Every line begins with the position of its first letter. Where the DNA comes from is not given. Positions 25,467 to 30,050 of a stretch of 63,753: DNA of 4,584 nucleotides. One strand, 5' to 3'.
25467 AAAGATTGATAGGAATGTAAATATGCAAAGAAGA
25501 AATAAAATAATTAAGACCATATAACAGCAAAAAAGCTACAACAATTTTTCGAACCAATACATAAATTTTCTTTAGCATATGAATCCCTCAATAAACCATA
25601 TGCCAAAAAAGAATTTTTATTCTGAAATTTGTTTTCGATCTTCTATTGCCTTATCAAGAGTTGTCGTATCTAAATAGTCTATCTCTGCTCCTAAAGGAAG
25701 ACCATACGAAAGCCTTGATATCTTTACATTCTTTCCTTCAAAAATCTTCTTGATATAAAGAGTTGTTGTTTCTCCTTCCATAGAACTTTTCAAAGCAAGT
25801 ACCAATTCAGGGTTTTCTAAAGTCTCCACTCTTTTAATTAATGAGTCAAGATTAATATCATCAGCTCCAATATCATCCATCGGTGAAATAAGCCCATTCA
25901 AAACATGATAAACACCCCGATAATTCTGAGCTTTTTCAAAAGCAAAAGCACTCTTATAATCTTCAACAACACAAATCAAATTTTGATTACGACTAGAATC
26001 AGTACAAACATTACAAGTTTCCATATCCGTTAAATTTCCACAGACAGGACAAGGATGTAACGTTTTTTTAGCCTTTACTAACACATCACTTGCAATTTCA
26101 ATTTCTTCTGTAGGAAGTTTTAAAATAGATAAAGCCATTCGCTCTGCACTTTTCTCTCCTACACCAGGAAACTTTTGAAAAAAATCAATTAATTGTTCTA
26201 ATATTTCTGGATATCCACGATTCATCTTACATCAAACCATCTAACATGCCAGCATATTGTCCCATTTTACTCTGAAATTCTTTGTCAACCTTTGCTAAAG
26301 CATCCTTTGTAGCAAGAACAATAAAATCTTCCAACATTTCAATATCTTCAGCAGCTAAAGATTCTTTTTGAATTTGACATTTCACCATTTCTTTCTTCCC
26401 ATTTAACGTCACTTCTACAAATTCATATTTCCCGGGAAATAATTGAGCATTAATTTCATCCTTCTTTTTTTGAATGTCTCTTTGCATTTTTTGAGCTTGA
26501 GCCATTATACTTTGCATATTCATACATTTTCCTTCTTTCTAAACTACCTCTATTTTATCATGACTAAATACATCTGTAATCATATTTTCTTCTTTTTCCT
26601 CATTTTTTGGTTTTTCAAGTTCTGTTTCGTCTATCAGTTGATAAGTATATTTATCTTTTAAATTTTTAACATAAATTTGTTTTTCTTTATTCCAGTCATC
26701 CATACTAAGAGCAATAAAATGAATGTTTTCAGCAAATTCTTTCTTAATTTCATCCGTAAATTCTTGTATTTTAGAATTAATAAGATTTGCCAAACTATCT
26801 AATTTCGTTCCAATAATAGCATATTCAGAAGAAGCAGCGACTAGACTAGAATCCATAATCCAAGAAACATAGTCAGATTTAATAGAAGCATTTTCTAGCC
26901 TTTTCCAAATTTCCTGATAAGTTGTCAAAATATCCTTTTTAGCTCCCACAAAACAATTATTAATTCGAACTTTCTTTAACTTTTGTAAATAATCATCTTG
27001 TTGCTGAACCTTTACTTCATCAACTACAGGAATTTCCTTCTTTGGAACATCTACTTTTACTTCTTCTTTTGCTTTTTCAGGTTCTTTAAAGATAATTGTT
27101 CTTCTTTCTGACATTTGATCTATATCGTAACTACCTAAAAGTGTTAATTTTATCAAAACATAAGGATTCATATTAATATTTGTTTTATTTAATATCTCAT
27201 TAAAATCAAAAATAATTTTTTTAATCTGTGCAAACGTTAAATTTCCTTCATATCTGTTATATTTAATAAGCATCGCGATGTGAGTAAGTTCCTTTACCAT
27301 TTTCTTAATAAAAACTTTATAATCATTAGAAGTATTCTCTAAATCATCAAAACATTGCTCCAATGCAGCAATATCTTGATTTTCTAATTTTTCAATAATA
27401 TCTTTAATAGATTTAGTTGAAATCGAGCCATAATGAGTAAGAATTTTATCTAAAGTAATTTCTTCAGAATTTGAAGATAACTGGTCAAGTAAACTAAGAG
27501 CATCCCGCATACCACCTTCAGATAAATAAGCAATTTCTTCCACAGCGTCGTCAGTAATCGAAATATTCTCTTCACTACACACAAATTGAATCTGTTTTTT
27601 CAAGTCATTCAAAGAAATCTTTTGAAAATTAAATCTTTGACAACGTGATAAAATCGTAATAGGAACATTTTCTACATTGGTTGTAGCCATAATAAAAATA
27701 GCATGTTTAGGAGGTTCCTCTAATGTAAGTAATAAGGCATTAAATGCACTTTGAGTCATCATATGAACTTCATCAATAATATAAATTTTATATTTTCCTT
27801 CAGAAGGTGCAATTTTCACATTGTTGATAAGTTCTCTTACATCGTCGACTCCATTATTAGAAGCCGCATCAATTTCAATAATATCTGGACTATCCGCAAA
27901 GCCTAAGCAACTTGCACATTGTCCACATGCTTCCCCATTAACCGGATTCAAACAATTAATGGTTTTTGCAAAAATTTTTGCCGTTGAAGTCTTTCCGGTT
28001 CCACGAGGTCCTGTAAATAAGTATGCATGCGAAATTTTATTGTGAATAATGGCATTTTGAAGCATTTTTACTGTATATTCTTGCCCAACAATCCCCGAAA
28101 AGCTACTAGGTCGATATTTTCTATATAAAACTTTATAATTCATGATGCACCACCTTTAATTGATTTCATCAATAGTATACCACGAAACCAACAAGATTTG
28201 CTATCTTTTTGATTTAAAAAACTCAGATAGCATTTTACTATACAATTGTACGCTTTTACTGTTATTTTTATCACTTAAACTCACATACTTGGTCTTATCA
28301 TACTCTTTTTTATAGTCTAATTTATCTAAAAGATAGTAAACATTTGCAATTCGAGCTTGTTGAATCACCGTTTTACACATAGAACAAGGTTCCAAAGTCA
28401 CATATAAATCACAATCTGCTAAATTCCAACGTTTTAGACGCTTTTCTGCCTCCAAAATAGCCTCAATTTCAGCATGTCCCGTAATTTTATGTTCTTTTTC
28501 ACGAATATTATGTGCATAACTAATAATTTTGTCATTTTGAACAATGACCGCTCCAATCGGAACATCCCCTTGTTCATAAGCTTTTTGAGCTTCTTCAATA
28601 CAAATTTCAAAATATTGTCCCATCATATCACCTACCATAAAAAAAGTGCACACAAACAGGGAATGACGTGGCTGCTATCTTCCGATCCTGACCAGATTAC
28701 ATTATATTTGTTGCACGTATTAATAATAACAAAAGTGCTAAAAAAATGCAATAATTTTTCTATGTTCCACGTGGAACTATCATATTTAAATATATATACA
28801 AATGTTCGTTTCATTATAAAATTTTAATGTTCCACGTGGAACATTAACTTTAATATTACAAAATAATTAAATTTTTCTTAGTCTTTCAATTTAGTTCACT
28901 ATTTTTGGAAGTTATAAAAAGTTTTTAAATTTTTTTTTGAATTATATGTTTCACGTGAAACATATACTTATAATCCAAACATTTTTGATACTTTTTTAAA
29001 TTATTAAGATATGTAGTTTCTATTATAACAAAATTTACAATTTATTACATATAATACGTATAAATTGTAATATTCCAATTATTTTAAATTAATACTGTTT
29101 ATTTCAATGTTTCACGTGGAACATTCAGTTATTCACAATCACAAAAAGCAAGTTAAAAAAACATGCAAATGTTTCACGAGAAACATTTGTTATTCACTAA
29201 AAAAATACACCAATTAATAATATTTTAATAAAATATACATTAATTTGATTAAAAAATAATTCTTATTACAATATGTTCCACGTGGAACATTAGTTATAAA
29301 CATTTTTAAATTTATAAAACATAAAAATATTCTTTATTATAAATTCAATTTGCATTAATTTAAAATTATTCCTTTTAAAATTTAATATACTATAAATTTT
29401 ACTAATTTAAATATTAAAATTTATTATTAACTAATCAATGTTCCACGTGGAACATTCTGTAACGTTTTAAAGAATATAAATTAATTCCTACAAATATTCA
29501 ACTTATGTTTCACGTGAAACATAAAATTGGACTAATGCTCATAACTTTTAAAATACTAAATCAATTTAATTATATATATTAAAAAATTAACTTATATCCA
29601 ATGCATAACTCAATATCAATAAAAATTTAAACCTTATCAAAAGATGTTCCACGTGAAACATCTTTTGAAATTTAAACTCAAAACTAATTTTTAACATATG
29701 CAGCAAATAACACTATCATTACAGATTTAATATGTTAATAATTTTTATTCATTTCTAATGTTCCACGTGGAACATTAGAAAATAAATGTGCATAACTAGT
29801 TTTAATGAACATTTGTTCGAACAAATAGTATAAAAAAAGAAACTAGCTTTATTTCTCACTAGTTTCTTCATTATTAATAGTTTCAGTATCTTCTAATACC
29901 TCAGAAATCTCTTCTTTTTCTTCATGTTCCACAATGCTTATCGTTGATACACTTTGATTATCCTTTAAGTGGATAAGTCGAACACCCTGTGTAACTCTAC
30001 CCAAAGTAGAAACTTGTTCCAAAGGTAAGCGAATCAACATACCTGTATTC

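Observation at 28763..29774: Plasmid-style centromere: ten parS palindromes packed into about 1 kb of non-coding DNA next to gyrA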

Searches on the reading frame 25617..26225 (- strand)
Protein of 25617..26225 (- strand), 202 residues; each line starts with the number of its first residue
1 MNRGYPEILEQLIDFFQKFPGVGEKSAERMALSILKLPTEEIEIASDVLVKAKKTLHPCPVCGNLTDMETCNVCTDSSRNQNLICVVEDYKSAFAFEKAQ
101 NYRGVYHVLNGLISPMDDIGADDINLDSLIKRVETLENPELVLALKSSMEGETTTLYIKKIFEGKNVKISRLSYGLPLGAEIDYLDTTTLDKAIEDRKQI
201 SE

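Call 6: search_protein_families(library=pfam, proteins=[window:25617-26225:-])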
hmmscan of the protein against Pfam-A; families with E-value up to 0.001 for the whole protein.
window:25617-26225:- (202 aa): 5 families
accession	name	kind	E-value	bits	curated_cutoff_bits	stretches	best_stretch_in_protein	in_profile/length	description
PF13662.12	Toprim_4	-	1.6e-21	76.7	25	1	83-172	2-84/85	Toprim domain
PF21176.3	RecR_HhH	-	4.2e-11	42.9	27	1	9-52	1-44/45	RecR, helix-hairpin-helix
PF21175.2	RecR_C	-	3.4e-08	33.2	22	1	175-198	1-24/24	RecR, C-terminal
PF01751.28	Toprim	-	1.1e-05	26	23.1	1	84-171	2-95/96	Toprim domain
PF02132.21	RecR_ZnF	-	2.2e-05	24.5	22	1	57-76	2-21/21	RecR, Cys4-zinc finger domain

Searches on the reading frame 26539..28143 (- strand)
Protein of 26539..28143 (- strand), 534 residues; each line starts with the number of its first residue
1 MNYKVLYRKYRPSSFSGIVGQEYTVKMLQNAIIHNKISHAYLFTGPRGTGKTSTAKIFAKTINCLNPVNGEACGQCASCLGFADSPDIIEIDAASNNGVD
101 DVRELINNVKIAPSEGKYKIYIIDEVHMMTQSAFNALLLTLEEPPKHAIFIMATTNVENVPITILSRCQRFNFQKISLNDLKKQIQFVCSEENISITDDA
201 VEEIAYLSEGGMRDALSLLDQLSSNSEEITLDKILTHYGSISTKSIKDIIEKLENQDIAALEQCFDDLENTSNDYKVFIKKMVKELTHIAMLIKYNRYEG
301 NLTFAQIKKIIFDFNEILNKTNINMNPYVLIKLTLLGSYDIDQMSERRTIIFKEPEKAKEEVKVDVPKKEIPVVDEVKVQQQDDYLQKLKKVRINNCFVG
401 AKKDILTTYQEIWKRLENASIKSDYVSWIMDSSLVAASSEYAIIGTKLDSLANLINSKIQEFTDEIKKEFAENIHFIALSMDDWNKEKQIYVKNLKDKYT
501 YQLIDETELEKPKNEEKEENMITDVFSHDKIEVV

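Call 6: search_protein_families(library=pfam, proteins=[window:26539-28143:-])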
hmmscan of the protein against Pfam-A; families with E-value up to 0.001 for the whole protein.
window:26539-28143:- (534 aa): 9 families
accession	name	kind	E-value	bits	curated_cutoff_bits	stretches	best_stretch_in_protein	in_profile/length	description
PF13177.12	DNA_pol3_delta2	-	4.7e-46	157.2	27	1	21-176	2-160/161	DNA polymerase III, delta subunit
PF00004.35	AAA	-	1.2e-13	52.1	21.2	1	42-171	2-126/131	ATPase family associated with various cellular activities (AAA)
PF22608.2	DNAX_ATPase_lid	-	1.6e-10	41.1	27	1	182-221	3-42/49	DNA polymerase III clamp loader subunit, ATPase lid domain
PF21960.2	RCF1-5-like_lid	-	3.1e-06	27.5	27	1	185-219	3-38/43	RCF1/5-like, AAA+ ATPase lid domain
PF13401.12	AAA_22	-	0.00011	23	27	0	42-148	9-116/130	AAA domain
PF07728.20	AAA_5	-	0.00025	21.5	22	0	42-143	3-92/139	AAA domain (dynein-related subfamily)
PF13238.12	AAA_18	-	0.00028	21.8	29.4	0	43-126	3-80/128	AAA domain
PF16193.11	AAA_assoc_2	-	0.00053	20.6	34.3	0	191-248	2-53/81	AAA C-terminal domain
PF05496.18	RuvB_N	-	0.00088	19.5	27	0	11-63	2-58/159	Holliday junction DNA helicase RuvB P-loop domain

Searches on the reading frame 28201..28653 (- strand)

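Call 6: search_protein_families(library=pfam, proteins=[window:28201-28653:-])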
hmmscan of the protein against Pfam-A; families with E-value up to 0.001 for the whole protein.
window:28201-28653:- (150 aa): 3 families
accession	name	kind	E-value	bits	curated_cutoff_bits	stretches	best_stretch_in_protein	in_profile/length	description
PF14437.12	MafB19-deam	-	1.4e-29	103.2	27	1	13-150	5-142/142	MafB19-like deaminase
PF00383.29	dCMP_cyt_deam_1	-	2.8e-28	98.2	25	1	13-108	6-101/102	Cytidine and deoxycytidylate deaminase zinc-binding region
PF14439.12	Bd3614-deam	-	2.1e-06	28.1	38.5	1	33-106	10-87/113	Bd3614-like deaminase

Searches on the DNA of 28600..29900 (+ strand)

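Call 54: search_rna_families(source=window, start=28600, end=29900, threshold=evalue, max_evalue=1)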
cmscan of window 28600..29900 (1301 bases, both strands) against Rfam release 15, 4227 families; matches with E-value up to 1: 4.
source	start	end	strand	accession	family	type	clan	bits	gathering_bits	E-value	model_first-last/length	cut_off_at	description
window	28630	28727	-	RF00169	Bacteria_small_SRP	Gene;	CL00003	57.4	40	1.2e-11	1-97/97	no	Bacterial small signal recognition particle RNA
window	28763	28843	-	RF03743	MIR7696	Gene; miRNA;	-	22.2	83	0.27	1-88/88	no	MIR7696 microRNA precursor family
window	29431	29530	-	RF04261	MIR1861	Gene; miRNA;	-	21.1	88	0.19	1-110/110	no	MIR1861 microRNA precursor family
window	29811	29884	+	RF02621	BSnc120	Gene; sRNA;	-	18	114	0.78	1-88/88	no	Brucella sRNA 120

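Call 72: search_dna_similar(query=window:28728-29848:+, collection=plasmids, mode=distant, max_rows=10)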
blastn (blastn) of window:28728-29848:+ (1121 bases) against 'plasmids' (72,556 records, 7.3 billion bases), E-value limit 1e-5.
No match.

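Call 73: search_dna_similar(query=window:28728-29848:+, collection=phages, mode=distant, max_rows=10)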
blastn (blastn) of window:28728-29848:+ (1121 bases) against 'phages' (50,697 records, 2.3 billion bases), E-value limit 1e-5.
No match.
